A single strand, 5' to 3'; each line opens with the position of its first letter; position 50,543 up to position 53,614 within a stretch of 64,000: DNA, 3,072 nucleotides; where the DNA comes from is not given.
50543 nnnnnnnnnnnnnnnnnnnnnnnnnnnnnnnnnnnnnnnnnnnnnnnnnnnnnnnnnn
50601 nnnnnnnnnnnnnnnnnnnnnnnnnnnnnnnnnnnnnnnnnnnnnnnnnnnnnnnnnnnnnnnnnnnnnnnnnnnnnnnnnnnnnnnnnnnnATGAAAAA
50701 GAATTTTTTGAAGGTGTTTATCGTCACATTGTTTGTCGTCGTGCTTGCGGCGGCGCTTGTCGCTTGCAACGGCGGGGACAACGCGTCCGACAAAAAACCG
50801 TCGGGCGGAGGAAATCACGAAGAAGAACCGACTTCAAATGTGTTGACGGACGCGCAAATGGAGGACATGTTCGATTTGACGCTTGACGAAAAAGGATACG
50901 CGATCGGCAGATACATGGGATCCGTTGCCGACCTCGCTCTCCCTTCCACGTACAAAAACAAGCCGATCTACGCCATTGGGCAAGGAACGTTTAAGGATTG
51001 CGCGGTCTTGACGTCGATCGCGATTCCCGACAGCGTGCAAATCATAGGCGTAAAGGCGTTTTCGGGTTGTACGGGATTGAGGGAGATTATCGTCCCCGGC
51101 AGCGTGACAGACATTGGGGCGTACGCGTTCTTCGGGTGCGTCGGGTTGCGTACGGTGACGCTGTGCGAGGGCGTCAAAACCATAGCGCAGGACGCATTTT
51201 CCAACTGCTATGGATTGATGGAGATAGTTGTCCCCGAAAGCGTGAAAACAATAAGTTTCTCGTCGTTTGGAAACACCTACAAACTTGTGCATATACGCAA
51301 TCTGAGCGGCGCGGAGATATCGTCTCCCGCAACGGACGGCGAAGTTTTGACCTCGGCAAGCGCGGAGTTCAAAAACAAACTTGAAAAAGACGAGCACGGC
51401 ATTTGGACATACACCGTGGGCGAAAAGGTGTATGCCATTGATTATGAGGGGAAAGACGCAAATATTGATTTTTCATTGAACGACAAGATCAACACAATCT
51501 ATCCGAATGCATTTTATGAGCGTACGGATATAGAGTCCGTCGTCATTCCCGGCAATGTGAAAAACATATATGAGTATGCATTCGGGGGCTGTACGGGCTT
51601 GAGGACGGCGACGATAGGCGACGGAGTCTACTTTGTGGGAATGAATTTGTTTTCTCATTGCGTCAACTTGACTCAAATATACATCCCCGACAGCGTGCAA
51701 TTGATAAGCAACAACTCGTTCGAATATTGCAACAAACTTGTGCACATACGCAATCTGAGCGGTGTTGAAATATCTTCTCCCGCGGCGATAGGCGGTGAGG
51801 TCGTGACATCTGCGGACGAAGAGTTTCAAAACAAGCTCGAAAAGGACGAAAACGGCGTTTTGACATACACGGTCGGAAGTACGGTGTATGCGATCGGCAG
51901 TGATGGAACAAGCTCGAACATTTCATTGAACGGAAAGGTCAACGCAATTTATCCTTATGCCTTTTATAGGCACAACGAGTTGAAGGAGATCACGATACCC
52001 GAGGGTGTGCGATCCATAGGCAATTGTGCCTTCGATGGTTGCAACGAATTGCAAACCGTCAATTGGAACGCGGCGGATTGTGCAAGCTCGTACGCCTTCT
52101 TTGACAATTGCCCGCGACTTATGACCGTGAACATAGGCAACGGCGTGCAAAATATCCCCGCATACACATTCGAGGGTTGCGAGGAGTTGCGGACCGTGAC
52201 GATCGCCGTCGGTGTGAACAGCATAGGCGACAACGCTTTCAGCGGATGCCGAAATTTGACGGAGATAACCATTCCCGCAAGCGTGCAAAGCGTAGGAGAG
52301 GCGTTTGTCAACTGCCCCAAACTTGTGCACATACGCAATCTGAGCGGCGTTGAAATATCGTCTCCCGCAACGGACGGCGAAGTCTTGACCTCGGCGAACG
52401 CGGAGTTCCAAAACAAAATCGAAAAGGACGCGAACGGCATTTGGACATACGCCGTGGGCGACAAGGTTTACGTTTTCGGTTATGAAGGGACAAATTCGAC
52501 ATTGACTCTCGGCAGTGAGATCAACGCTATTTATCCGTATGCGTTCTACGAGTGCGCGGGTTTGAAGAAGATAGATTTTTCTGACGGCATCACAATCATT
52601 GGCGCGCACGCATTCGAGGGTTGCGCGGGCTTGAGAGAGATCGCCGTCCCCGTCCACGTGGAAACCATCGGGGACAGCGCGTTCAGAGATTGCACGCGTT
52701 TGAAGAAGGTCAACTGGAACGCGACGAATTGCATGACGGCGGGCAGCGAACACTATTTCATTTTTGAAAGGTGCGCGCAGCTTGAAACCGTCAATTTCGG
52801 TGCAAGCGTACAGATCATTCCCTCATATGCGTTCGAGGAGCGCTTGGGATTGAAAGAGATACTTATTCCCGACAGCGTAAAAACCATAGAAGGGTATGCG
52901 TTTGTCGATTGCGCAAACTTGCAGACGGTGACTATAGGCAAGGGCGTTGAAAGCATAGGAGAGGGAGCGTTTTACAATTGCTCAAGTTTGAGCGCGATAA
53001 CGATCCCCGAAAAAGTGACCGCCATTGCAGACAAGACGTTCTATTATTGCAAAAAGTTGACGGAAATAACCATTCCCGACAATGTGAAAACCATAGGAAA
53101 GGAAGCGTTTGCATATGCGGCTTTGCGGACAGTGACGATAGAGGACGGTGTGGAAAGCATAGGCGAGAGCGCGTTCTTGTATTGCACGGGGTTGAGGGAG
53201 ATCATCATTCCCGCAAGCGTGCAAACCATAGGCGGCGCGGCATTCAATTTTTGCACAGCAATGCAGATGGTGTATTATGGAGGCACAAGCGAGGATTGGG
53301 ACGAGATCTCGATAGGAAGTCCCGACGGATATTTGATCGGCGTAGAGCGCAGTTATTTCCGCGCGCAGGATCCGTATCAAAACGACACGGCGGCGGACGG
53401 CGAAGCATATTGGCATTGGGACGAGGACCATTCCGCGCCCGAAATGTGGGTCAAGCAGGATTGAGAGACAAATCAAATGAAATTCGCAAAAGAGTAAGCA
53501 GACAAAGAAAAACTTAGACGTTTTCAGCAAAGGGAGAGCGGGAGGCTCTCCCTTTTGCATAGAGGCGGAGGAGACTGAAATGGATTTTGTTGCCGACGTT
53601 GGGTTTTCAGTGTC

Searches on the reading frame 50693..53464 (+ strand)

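Call 16: search_protein_families(library=padloc, proteins=[window:50693-53464:+], max_evalue=0.1)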
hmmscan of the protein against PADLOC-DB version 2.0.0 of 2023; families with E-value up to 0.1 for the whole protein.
window:50693-53464:+ (923 aa): 0 families

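Call 17: search_protein_families(library=pfam, proteins=[window:50693-53464:+], max_evalue=0.01)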
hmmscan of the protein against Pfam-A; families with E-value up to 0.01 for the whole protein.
window:50693-53464:+ (923 aa): 2 families
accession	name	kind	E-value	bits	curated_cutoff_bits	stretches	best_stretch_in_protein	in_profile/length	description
PF13306.12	LRR_5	-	8.2e-177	578.9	27.7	7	689-809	6-123/127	BspA type Leucine rich repeat region (6 copies)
PF13855.12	LRR_8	-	8.6e-17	61.1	27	0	609-650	12-54/61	Leucine rich repeat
